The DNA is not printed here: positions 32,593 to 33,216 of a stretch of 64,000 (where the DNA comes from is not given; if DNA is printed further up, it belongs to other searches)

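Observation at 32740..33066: Rhs C-terminal toxin tip of unknown activity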

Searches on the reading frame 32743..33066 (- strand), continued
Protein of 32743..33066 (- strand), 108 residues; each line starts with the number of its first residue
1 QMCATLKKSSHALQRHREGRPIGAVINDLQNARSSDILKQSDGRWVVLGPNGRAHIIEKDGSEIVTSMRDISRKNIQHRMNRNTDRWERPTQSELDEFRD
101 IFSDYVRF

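Call 85: list_cluster_members(proteins=[P0002, P0006, P0008, P0001, P0005, P0159])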
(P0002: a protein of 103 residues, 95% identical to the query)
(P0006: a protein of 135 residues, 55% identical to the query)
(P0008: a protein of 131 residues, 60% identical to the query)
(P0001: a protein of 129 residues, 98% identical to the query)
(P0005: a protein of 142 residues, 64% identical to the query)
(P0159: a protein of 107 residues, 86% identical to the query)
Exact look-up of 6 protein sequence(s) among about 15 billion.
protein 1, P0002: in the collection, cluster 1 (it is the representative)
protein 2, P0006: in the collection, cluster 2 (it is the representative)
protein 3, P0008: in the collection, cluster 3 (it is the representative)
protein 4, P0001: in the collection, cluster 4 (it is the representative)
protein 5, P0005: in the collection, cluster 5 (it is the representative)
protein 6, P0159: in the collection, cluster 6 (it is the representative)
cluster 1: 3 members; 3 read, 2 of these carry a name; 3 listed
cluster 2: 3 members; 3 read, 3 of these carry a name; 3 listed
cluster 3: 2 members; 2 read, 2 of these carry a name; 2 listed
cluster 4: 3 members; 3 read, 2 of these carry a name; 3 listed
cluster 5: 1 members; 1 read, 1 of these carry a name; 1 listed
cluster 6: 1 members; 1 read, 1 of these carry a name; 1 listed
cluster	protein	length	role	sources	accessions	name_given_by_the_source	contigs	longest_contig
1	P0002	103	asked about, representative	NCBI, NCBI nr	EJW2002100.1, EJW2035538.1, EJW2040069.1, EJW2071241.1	hypothetical protein QB794_004572 [Salmonella enterica] | hypothetical protein [Salmonella enterica]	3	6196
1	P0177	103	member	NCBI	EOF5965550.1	hypothetical protein ACK1FJ_004681 [Salmonella enterica]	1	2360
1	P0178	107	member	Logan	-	-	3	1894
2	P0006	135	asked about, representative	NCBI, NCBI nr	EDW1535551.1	hypothetical protein QE60_000998, partial [Salmonella enterica subsp. enterica] | hypothetical protein [Salmonella enterica subsp. enterica]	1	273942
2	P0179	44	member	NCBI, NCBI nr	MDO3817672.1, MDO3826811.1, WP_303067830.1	RHS repeat-associated core domain-containing protein [Salmonella enterica]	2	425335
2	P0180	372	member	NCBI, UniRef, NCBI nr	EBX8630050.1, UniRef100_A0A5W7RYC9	RHS repeat-associated core domain-containing protein [Salmonella enterica subsp. enterica ... | RHS repeat-associated core domain-containing protein n=1 Tax=Salmonella enterica subsp. ...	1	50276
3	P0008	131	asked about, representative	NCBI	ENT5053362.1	hypothetical protein ACE6X6_004164 [Salmonella enterica subsp. enterica]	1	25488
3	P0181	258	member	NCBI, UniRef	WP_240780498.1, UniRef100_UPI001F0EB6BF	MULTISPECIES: RHS repeat-associated core domain-containing protein, partial [unclassified ... | RHS repeat domain-containing protein n=1 Tax=unclassified Escherichia TaxID=2608889 ...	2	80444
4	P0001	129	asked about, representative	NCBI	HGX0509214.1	TPA: hypothetical protein ACNRZD_004906, partial [Escherichia coli]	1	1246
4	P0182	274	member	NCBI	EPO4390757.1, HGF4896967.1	RHS repeat-associated core domain-containing protein, partial [Escherichia coli]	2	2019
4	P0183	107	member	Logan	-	-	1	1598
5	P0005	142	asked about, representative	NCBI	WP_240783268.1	RHS repeat-associated core domain-containing protein, partial [Escherichia sp. E2586]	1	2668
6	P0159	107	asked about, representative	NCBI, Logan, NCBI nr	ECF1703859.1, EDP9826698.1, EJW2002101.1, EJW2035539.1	hypothetical protein QB794_004573 [Salmonella enterica] | hypothetical protein [Salmonella enterica subsp. enterica]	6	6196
